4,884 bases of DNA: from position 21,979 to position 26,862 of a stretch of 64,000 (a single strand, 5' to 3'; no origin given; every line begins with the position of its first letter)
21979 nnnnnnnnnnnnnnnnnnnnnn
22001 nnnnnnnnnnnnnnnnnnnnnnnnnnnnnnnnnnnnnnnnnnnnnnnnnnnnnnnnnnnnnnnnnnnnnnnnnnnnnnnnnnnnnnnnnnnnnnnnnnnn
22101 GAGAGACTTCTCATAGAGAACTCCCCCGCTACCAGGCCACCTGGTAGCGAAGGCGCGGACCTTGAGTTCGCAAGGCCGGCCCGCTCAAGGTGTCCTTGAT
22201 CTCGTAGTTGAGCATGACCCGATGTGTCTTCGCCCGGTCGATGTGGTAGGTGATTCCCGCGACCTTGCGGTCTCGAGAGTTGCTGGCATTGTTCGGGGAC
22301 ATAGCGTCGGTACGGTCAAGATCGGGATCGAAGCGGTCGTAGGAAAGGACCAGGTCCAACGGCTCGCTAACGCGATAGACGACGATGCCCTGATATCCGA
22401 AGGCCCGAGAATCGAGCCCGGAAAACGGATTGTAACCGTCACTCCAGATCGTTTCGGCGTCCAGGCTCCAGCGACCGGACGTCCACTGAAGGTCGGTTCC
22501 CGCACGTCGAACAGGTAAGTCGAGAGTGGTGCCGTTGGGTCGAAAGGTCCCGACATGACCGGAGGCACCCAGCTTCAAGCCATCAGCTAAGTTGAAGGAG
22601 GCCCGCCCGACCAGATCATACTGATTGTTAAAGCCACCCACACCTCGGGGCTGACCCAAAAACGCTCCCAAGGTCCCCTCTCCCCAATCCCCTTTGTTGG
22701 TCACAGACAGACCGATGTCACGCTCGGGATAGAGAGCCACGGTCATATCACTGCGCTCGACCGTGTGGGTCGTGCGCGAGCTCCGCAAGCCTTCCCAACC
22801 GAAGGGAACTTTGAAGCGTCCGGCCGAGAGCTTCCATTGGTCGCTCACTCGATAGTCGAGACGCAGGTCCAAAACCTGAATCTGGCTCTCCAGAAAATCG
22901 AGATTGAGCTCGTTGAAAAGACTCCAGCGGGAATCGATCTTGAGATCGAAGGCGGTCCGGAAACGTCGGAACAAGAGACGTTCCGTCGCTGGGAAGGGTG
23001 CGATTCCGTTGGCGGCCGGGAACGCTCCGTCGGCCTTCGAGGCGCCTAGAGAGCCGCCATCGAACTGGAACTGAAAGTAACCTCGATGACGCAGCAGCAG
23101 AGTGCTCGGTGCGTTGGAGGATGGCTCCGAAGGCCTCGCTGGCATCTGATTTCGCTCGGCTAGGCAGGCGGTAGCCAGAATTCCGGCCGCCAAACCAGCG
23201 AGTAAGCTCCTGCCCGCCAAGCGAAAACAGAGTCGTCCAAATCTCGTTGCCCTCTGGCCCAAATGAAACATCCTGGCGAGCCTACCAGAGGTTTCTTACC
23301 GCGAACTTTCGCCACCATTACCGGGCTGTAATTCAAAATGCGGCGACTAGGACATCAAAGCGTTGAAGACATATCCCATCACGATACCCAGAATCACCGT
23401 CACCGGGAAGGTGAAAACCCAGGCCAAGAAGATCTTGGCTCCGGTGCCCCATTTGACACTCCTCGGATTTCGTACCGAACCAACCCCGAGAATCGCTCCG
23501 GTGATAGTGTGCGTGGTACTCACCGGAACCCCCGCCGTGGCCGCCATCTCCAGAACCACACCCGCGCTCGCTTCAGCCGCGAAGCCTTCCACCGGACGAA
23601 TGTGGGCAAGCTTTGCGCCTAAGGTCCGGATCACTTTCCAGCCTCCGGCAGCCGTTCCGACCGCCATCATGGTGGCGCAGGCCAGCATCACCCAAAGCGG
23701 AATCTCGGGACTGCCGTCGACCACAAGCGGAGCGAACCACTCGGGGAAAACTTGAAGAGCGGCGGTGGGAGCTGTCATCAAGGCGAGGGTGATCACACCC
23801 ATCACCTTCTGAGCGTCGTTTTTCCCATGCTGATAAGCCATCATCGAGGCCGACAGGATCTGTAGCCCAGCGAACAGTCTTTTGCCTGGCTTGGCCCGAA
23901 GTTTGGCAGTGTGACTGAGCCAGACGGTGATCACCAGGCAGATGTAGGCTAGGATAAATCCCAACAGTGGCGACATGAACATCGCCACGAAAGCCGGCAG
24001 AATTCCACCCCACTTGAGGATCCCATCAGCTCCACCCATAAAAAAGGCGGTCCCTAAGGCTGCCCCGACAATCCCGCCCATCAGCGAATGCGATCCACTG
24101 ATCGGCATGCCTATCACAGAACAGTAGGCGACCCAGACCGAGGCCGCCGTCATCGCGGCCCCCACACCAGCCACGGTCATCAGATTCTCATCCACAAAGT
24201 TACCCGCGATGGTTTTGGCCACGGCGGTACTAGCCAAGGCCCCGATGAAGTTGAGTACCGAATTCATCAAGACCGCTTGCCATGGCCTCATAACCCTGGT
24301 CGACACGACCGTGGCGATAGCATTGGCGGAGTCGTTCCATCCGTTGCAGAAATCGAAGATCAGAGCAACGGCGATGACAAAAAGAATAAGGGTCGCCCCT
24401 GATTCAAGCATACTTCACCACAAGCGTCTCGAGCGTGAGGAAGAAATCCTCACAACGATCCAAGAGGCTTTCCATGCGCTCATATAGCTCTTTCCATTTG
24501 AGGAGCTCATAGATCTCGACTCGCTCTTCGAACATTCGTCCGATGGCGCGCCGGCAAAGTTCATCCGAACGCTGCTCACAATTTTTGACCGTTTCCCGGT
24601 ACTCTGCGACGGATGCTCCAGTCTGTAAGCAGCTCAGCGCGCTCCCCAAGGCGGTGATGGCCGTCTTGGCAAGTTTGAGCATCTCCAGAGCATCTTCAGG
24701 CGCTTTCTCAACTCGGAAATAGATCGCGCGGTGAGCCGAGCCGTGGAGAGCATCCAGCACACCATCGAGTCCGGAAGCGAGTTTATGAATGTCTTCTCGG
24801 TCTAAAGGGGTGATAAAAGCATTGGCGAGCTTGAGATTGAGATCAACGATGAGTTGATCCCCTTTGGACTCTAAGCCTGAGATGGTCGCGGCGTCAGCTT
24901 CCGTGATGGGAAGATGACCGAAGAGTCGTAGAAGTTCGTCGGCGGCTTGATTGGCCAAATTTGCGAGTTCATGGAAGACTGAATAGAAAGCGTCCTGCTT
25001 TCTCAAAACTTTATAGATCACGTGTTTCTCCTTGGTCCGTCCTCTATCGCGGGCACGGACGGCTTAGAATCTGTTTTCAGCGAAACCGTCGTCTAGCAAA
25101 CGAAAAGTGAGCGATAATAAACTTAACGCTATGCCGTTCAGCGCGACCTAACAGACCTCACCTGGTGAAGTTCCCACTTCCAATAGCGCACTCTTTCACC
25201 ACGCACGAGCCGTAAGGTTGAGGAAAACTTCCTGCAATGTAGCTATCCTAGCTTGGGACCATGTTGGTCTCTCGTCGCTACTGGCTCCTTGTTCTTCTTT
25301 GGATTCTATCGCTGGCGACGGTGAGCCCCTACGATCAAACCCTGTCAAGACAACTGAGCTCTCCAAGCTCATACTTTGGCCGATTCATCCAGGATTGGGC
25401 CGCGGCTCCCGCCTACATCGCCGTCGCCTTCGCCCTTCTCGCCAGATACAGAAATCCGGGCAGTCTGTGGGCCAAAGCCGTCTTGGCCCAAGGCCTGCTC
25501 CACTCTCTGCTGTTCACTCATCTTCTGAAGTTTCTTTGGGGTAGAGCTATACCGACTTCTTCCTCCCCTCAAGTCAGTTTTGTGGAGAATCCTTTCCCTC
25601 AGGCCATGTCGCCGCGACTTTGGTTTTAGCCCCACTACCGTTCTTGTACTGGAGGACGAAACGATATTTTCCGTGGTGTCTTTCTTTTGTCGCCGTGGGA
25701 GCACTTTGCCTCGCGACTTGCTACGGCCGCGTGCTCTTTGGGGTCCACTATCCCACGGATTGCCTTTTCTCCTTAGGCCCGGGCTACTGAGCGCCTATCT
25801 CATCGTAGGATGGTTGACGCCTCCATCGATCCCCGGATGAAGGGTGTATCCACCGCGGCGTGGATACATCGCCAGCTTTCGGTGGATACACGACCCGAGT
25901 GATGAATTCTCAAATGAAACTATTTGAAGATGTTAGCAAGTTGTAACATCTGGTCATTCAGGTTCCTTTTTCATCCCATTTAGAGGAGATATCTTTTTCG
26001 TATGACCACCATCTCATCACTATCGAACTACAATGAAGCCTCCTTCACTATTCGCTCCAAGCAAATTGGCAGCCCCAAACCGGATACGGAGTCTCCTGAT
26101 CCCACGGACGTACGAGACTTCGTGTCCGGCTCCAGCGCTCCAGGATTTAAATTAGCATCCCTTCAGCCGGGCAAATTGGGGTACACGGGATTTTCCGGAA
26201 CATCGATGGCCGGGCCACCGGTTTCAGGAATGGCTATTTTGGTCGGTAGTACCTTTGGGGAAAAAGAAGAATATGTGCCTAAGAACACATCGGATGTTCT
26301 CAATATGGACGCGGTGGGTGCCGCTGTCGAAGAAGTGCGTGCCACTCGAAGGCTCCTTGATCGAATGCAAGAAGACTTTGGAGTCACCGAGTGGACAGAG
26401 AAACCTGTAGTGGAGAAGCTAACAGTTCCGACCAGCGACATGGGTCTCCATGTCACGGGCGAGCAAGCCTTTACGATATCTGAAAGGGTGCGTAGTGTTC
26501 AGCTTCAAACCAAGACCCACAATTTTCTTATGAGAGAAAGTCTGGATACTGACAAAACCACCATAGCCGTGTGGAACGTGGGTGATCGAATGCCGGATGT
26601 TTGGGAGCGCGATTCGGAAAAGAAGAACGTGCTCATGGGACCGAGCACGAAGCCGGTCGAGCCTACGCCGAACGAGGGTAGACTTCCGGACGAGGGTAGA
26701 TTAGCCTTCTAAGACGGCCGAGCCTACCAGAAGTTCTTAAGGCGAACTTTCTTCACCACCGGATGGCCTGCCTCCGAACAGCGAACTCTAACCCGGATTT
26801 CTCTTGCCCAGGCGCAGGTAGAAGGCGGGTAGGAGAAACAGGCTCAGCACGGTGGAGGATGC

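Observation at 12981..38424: A family of non-coding repeats: two ~41-bp tandem arrays in inverted orientation 24.5 kb apart, plus at least 7 dispersed single units confined to intergenic spacers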

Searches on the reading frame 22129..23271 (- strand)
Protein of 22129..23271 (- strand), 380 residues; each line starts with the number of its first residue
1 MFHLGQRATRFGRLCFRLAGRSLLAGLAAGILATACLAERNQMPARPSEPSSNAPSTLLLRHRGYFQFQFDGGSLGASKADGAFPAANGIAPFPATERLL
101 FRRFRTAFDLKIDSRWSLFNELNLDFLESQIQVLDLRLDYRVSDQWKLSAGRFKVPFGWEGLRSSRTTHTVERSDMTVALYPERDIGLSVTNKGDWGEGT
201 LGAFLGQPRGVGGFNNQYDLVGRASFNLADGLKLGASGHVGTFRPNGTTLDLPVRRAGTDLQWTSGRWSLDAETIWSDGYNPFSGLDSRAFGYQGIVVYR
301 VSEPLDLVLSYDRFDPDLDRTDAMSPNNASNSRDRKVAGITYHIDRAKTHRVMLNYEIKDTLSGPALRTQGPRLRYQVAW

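Call 9: search_protein_families(library=pfam, proteins=[window:22129-23271:-])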
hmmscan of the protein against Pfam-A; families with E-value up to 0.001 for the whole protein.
window:22129-23271:- (380 aa): 1 family
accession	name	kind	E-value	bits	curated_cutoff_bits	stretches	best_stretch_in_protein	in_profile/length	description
PF07396.17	Porin_O_P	-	1e-17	64.9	20.9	1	100-247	28-188/370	Phosphate-selective porin O and P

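Call 74: search_protein_families(library=ncbifam, proteins=[window:22129-23271:-], max_evalue=0.00001)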
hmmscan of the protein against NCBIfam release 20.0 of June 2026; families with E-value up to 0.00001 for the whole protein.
window:22129-23271:- (380 aa): 0 families

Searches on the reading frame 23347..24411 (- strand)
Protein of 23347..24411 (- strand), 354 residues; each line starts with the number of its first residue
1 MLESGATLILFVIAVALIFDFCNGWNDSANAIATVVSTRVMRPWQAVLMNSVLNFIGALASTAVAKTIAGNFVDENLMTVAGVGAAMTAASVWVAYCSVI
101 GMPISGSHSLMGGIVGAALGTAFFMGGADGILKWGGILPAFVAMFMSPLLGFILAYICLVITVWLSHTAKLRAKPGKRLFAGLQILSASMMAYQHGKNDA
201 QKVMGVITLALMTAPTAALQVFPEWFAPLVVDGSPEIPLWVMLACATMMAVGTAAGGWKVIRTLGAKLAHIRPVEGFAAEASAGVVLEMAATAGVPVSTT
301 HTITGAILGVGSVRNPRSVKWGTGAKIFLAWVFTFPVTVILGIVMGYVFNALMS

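Call 9: search_protein_families(library=pfam, proteins=[window:23347-24411:-])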
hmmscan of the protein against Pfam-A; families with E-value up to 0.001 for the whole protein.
window:23347-24411:- (354 aa): 1 family
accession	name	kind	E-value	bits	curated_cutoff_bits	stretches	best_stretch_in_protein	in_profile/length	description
PF01384.25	PHO4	-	3e-83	280.1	33.7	1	23-342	1-350/350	Phosphate transporter family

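Call 24: find_homologous_proteins(query=window:23347-24411:-)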
Query window:23347-24411:- (354 aa): 7993 proteins with E <= 0.001 among 8000 candidates; the best 120 are listed.
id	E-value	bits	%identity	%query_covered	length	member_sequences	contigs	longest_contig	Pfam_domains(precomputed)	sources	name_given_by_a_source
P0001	8.4e-222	754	100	100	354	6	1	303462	PF01384.26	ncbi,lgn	-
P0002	1.5e-212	723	95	100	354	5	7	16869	PF01384.26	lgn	-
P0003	1.4e-202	690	88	100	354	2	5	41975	PF01384.26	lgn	-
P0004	6.1e-197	672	88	99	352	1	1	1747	PF01384.26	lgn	-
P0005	2.6e-158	545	72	99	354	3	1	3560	PF01384.26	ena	-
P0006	2.8e-157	541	73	97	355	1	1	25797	PF01384.26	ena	-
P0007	8.1e-157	540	72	95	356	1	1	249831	PF01384.26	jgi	jgi:PiT family inorganic phosphate transporter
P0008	9.0e-157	540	70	99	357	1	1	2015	PF01384.26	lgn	-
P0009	1.1e-156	539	72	97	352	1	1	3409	PF01384.26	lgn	-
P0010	1.3e-156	539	72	98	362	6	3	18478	PF01384.26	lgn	-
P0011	8.6e-153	527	70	97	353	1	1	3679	PF01384.26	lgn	-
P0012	2.1e-152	525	71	97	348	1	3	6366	PF01384.26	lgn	-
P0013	3.5e-150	518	71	94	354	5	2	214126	PF01384.26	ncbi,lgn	ncbi:MAG: anion permease [Vulcanimicrobiota bacterium]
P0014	7.1e-150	517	69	97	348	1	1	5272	PF01384.26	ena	-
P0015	1.7e-149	516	70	97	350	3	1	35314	PF01384.26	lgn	-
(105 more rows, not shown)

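Call 25: find_encoding_contigs(protein=P0002, flank=10000, max_places=6)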
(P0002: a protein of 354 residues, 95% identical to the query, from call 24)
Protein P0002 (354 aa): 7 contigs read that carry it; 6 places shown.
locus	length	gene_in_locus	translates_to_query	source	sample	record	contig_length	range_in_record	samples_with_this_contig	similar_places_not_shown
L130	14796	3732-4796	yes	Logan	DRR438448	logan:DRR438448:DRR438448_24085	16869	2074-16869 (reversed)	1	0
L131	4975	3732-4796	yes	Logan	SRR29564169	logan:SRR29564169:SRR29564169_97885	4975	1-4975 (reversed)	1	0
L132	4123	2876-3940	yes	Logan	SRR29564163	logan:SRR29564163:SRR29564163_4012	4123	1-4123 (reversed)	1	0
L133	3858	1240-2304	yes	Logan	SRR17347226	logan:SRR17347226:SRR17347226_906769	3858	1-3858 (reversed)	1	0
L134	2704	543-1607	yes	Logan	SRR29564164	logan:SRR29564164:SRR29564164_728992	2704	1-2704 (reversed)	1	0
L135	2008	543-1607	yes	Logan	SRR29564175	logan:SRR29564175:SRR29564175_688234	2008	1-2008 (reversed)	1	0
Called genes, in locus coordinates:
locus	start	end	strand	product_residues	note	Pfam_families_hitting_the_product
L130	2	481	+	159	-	?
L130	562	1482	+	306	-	-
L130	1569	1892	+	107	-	PF00873:ACR_tran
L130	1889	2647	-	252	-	PF00082:Peptidase_S8 (weak)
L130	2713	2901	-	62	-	-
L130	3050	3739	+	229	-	PF01865:PhoU_div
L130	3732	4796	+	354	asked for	PF01384:PHO4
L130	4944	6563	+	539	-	PF02366:PMT, PF13231:PMT_2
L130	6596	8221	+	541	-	PF02366:PMT, PF13231:PMT_2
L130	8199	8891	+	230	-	PF00535:Glycos_transf_2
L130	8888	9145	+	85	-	PF07578:LAB_N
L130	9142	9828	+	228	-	PF00072:Response_reg, PF00486:Trans_reg_C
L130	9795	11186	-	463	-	PF00512:HisKA, PF02518:HATPase_c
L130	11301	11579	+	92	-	-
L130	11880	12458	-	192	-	-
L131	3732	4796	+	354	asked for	PF01384:PHO4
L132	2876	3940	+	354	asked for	PF01384:PHO4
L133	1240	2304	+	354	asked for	PF01384:PHO4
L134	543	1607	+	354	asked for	PF01384:PHO4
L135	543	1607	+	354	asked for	PF01384:PHO4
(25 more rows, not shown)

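Call 26: find_encoding_contigs(protein=P0003, flank=10000, max_places=6)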
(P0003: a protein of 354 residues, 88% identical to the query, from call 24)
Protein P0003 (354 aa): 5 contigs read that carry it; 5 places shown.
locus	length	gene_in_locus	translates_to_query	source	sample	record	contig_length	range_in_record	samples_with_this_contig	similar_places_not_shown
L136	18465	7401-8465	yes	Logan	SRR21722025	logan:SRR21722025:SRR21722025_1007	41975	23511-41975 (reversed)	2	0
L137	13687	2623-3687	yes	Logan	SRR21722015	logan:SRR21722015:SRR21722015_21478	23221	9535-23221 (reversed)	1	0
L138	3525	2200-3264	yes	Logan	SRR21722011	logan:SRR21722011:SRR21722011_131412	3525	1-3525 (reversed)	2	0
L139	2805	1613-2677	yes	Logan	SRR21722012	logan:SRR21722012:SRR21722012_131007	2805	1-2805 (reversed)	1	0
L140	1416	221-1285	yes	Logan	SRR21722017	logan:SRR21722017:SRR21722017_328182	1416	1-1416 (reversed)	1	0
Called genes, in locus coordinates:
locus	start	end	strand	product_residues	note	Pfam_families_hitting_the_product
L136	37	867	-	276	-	PF20257:SAM_HAT_C (faint)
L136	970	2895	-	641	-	PF00512:HisKA, PF02518:HATPase_c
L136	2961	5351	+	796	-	PF00072:Response_reg, PF13487:HD_5 (faint), PF03704:BTAD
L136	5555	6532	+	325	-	-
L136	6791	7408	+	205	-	PF01865:PhoU_div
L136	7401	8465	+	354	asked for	PF01384:PHO4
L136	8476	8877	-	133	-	-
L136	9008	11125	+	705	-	PF00676:E1_dh, PF02779:Transket_pyr, PF02780:Transketolase_C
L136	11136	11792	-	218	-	PF09992:NAGPA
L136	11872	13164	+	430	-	PF01966:HD (weak), PF19276:HD_assoc_2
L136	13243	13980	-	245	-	-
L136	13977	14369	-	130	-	PF07332:Phage_holin_3_6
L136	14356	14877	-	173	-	-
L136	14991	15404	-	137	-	PF04134:DCC1-like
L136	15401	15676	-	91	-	PF04362:Iron_traffic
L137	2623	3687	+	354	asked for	PF01384:PHO4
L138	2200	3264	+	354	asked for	PF01384:PHO4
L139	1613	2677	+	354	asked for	PF01384:PHO4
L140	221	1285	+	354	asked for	PF01384:PHO4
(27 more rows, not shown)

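Call 40: list_cluster_members(proteins=[P0001, P0121, P0122, P0013, P0130])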
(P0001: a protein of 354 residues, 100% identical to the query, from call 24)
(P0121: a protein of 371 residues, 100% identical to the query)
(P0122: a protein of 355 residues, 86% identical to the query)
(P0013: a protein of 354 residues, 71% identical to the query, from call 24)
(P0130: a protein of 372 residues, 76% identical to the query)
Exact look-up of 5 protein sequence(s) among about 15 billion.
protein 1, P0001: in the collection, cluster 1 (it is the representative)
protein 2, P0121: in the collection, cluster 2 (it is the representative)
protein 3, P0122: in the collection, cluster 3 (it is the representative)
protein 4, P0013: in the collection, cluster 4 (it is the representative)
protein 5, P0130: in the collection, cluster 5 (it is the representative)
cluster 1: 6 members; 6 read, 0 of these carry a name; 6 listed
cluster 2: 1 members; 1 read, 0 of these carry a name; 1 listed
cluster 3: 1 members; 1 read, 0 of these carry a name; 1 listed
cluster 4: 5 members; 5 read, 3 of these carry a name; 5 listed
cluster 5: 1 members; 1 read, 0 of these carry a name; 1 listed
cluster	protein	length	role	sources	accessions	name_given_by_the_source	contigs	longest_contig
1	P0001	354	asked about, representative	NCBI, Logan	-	-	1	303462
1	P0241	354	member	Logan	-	-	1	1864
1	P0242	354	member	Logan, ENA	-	-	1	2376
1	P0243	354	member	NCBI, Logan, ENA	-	-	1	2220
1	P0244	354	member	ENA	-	-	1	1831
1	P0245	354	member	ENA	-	-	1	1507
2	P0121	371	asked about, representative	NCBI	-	-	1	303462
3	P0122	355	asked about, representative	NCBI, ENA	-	-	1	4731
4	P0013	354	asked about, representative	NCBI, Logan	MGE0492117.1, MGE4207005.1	MAG: anion permease [Vulcanimicrobiota bacterium]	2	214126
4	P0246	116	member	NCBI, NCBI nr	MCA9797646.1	MAG: inorganic phosphate transporter, partial [Candidatus Eremiobacteraeota bacterium] | inorganic phosphate transporter [Candidatus Eremiobacteraeota bacterium]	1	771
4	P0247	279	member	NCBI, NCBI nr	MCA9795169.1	MAG: inorganic phosphate transporter, partial [Candidatus Eremiobacteraeota bacterium] | inorganic phosphate transporter [Candidatus Eremiobacteraeota bacterium]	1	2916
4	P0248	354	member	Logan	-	-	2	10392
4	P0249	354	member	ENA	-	-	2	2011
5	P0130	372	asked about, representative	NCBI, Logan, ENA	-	-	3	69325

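Call 41: find_encoding_contigs(protein=P0242, flank=10000, max_places=6)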
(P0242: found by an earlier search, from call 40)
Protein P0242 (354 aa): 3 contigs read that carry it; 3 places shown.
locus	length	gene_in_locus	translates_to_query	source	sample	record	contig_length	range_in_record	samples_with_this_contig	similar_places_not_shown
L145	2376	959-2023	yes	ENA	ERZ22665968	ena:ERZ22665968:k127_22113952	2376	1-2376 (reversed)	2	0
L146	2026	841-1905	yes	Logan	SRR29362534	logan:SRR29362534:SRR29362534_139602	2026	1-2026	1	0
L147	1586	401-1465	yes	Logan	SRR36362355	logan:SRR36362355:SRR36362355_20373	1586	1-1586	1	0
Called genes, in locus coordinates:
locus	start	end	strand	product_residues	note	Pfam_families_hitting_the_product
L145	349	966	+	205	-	PF01865:PhoU_div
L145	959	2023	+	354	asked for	PF01384:PHO4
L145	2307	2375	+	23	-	?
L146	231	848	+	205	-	PF01865:PhoU_div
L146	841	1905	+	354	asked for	PF01384:PHO4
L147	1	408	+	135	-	?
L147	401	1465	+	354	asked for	PF01384:PHO4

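Call 42: find_encoding_contigs(protein=P0243, flank=10000, max_places=6)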
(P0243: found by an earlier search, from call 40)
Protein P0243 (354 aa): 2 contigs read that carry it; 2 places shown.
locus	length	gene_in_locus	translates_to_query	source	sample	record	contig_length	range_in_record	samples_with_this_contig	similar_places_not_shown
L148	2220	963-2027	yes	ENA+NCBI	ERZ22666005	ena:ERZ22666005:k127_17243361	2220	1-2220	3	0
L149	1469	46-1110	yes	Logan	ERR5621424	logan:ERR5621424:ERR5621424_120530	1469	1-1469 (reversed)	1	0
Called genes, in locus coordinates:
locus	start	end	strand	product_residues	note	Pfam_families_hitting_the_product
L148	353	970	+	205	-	PF01865:PhoU_div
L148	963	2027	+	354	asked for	PF01384:PHO4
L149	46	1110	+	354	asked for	PF01384:PHO4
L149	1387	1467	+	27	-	?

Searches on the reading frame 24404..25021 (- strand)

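Call 9: search_protein_families(library=pfam, proteins=[window:24404-25021:-])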
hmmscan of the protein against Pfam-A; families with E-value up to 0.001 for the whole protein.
window:24404-25021:- (205 aa): 1 family
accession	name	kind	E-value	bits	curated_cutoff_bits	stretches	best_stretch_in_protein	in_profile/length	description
PF01865.21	PhoU_div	-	9.9e-18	64.7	24.4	1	36-200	38-211/214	Protein of unknown function DUF47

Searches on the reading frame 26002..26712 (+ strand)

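Call 9: search_protein_families(library=pfam, proteins=[window:26002-26712:+])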
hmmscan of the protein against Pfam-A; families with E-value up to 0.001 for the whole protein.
window:26002-26712:+ (236 aa): 1 family
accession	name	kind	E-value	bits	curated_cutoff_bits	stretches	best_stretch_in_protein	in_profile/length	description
PF00082.27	Peptidase_S8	-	0.00016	21.5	21.8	1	45-104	217-273/288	Subtilase family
